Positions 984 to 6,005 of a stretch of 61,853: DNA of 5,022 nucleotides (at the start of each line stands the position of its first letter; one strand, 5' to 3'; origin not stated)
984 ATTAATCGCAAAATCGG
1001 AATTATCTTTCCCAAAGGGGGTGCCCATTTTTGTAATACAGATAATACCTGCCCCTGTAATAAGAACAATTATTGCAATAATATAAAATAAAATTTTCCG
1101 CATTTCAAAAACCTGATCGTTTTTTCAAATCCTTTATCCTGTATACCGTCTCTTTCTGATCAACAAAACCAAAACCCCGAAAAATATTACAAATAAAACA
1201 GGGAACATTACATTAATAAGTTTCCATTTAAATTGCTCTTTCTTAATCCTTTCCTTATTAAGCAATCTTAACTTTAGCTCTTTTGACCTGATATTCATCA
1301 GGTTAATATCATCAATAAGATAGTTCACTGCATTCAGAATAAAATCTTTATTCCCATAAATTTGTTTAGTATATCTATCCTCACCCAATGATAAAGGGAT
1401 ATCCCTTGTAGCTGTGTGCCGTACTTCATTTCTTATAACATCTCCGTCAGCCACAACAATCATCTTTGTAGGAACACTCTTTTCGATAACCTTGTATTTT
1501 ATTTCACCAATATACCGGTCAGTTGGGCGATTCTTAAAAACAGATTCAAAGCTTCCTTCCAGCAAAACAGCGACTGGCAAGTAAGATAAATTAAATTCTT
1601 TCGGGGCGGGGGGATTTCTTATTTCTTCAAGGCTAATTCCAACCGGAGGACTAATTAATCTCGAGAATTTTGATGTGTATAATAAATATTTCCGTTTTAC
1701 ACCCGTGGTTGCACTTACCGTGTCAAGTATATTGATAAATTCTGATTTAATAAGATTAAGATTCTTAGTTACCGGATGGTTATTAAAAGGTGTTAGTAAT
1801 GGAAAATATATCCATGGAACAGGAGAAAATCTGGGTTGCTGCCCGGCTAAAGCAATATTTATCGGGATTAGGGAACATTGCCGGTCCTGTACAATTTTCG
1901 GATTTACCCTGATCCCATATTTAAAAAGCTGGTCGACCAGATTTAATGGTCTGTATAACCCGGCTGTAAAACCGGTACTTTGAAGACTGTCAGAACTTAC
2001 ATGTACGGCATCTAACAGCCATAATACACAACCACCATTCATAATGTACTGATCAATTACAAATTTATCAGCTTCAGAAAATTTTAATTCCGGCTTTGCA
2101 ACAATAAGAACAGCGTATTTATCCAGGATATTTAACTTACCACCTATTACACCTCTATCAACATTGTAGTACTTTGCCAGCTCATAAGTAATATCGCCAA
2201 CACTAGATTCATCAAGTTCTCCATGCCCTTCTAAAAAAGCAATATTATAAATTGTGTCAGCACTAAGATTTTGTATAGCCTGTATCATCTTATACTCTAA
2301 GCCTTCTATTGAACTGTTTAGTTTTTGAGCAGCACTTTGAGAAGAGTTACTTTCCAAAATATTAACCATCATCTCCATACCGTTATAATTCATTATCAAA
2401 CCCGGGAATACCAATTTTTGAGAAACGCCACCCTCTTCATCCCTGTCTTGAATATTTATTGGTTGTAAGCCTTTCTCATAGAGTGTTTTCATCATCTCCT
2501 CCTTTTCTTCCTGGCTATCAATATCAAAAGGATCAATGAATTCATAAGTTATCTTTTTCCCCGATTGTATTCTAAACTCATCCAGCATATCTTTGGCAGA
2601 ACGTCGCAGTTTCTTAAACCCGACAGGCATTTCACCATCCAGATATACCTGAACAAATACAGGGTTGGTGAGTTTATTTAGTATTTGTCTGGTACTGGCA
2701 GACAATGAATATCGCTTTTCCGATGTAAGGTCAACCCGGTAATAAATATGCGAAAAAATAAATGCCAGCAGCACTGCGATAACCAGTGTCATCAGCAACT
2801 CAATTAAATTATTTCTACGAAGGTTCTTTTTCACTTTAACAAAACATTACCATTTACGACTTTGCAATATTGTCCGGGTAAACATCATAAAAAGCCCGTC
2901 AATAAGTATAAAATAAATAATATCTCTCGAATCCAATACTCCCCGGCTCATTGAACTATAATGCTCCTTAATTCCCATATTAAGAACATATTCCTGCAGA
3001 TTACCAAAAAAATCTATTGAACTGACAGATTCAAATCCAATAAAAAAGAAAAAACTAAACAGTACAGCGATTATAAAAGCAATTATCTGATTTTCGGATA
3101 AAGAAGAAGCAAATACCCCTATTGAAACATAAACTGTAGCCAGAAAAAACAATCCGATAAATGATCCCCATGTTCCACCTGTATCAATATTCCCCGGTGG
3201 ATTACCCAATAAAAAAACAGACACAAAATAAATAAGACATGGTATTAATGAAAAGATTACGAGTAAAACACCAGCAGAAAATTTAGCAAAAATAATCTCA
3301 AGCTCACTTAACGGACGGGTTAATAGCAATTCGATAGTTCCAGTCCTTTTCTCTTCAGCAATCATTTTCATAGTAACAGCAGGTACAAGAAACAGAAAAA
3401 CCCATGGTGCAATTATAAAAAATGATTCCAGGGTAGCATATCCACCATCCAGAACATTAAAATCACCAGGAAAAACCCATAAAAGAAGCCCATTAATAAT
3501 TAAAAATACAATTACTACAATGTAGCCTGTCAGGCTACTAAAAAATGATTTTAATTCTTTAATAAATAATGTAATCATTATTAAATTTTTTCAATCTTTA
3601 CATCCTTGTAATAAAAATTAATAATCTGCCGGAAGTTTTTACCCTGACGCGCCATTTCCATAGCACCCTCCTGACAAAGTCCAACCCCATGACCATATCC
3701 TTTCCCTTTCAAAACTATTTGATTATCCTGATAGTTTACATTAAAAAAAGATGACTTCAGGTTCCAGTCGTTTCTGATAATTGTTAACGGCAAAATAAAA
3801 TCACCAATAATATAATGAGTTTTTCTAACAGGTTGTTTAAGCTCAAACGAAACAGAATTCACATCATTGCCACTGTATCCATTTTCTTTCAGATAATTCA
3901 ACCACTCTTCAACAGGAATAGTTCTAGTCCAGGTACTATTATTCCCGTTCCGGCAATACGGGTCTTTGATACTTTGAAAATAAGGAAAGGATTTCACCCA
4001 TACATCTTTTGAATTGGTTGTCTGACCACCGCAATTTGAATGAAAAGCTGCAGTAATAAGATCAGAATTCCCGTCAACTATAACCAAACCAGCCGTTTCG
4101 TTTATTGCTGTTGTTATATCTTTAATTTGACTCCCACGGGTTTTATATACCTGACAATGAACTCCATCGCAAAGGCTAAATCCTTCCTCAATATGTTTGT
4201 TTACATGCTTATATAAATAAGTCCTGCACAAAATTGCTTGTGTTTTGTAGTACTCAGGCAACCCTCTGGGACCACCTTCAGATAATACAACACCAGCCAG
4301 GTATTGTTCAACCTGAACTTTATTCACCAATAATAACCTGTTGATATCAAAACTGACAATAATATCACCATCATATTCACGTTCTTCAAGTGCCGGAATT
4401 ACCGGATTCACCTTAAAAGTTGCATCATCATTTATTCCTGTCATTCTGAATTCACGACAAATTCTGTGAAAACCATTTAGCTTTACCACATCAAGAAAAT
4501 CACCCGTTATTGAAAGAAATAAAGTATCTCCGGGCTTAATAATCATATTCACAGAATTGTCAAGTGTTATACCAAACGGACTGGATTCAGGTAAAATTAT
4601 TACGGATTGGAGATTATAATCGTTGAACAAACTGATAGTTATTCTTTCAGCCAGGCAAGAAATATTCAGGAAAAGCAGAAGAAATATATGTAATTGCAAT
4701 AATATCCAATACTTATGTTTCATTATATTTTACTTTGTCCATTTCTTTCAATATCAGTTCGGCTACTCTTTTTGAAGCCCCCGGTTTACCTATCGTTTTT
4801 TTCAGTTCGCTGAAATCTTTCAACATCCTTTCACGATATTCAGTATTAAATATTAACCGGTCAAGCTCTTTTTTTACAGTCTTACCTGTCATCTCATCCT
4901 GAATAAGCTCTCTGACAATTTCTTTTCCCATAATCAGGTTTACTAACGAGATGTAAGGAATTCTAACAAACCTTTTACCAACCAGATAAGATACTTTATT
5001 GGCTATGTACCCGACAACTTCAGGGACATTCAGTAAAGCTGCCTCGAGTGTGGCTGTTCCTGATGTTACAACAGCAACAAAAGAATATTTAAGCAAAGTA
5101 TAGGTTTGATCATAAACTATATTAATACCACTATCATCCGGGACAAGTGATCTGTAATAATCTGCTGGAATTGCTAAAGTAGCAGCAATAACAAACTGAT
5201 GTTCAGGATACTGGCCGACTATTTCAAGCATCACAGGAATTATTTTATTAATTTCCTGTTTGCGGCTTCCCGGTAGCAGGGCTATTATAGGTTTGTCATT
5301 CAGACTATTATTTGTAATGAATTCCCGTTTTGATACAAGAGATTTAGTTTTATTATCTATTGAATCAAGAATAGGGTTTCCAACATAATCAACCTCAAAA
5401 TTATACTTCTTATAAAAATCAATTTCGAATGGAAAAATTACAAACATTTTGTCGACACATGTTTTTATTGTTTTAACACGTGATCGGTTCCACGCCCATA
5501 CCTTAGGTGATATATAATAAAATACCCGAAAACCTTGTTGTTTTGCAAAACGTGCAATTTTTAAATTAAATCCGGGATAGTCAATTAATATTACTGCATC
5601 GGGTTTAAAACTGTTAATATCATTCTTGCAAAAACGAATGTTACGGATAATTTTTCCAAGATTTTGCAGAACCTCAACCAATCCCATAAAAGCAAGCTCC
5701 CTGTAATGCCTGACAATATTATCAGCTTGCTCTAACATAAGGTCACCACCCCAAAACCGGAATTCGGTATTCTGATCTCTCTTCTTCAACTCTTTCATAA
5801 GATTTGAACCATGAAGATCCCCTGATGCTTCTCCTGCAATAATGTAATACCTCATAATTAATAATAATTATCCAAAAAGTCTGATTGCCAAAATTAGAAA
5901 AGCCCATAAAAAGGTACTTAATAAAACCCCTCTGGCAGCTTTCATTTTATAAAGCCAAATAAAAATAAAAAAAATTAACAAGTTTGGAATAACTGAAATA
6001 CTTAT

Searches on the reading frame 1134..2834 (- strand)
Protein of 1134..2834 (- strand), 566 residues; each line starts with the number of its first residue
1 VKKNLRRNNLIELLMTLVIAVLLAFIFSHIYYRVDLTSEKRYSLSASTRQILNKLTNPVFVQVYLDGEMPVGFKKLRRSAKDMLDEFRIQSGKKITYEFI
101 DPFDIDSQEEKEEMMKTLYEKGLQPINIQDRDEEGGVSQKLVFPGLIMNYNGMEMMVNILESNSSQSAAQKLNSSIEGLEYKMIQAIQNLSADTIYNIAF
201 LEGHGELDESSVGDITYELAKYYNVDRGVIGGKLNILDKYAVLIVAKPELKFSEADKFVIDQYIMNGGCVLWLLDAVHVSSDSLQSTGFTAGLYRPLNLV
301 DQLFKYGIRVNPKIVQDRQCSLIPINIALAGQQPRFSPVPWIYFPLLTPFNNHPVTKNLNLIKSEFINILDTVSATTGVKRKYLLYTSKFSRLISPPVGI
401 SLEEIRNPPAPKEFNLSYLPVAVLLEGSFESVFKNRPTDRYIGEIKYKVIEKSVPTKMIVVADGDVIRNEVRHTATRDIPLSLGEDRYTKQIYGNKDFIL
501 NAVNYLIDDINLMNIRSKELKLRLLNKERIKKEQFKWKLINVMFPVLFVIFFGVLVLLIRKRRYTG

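Call 64: search_protein_families(library=pfam, proteins=[window:1134-2834:-], max_evalue=0.000001)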
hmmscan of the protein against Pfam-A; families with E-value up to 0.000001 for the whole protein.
window:1134-2834:- (566 aa): 2 families
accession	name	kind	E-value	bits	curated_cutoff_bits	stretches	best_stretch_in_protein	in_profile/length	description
PF09822.16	ABC_transp_aux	-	9.3e-82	274.9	34.7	1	197-502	3-288/288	ABC-type uncharacterized transport system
PF23357.1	DUF7088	-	2.3e-31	108.5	27.8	1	39-148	2-104/105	Domain of unknown function (DUF7088)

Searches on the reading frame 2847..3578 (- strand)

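Call 87: search_protein_families(library=pfam, proteins=[window:2847-3578:-], max_evalue=0.00001)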
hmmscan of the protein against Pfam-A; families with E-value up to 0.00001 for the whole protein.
window:2847-3578:- (243 aa): 3 families
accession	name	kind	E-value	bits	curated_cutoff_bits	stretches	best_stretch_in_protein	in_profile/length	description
PF12679.13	ABC2_membrane_2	-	2.7e-12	47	27.2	1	65-186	82-203/283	ABC-2 family transporter protein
PF12698.13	ABC2_membrane_3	-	5.5e-12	45.9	31.6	1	52-187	163-294/347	ABC-2 family transporter protein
PF12730.13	ABC2_membrane_4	-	2.7e-09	37.7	27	1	20-177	17-178/179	ABC-2 family transporter protein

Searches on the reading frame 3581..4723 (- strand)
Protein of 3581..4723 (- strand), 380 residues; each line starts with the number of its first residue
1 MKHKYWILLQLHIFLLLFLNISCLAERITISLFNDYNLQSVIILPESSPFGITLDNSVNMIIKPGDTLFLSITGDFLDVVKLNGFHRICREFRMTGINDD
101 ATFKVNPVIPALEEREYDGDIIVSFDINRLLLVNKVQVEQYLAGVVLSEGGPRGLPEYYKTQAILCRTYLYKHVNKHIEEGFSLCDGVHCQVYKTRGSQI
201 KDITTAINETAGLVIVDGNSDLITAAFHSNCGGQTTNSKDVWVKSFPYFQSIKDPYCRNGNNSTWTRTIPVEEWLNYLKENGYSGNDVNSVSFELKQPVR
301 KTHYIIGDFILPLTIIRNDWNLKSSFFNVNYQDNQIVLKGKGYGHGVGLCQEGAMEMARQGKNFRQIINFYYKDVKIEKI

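Call 64: search_protein_families(library=pfam, proteins=[window:3581-4723:-], max_evalue=0.000001)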
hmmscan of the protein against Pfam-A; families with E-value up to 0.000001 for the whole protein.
window:3581-4723:- (380 aa): 1 family
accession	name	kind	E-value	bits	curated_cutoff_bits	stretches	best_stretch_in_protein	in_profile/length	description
PF08486.15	SpoIID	-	2.9e-18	66.7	23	1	129-215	4-95/97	Stage II sporulation protein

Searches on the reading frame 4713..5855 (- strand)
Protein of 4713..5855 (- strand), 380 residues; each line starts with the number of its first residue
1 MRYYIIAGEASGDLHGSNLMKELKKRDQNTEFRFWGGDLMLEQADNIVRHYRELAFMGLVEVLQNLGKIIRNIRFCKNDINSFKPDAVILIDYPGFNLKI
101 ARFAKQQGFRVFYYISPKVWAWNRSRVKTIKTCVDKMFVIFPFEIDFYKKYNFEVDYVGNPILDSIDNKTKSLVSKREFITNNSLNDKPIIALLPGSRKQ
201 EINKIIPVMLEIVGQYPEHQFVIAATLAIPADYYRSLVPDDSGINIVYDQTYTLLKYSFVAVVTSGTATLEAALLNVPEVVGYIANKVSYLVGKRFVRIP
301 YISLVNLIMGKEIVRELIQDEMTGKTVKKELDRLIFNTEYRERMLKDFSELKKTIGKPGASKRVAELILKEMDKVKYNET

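Call 64: search_protein_families(library=pfam, proteins=[window:4713-5855:-], max_evalue=0.000001)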
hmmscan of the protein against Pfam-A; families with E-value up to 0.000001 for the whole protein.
window:4713-5855:- (380 aa): 1 family
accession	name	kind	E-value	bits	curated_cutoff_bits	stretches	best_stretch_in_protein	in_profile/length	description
PF02684.21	LpxB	-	5.1e-83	279.4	22.6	1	4-351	2-358/374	Lipid-A-disaccharide synthetase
